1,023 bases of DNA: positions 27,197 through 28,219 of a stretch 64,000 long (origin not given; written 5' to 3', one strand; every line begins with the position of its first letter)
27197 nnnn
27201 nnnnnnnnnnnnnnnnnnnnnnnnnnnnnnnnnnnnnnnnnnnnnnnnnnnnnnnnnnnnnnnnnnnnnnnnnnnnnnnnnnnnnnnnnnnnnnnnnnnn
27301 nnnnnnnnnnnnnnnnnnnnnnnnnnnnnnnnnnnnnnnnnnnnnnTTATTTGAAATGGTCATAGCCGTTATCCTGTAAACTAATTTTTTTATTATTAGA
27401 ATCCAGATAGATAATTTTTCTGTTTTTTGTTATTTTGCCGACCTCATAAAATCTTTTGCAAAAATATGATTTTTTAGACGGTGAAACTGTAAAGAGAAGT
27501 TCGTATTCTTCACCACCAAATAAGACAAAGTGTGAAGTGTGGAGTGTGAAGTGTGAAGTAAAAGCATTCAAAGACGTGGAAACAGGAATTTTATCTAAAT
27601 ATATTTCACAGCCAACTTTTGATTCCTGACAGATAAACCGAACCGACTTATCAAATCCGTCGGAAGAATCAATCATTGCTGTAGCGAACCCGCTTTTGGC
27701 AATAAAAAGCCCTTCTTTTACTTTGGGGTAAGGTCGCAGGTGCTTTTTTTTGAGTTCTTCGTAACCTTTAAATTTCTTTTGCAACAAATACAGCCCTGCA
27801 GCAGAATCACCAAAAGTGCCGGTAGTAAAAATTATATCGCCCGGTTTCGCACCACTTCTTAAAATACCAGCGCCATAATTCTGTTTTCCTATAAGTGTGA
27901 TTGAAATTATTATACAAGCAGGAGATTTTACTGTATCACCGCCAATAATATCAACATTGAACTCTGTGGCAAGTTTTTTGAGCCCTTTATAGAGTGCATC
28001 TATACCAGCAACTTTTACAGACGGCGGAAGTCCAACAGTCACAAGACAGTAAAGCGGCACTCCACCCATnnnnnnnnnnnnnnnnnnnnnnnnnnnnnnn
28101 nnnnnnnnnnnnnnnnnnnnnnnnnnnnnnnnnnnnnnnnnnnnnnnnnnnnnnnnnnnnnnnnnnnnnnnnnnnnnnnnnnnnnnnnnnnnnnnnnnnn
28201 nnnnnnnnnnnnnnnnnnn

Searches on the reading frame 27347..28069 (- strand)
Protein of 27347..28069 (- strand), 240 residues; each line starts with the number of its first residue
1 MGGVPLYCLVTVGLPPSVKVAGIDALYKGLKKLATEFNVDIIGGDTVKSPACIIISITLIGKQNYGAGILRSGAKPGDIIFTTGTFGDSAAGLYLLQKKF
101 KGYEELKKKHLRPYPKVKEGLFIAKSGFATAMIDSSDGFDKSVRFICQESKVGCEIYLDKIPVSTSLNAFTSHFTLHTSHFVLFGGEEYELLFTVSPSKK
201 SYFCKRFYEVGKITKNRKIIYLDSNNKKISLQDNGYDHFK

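Call 51: search_protein_families(library=pfam, proteins=[window:27347-28069:-], max_evalue=0.0001)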
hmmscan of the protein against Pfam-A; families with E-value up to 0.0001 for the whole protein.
window:27347-28069:- (240 aa): 2 families
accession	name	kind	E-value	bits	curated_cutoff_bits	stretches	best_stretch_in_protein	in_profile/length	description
PF00586.29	AIRS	-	1.4e-09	38.8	24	1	1-62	50-111/112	AIR synthase related protein, N-terminal domain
PF02769.27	AIRS_C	-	3.2e-06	27.8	23.1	1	75-217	1-149/156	AIR synthase related protein, C-terminal domain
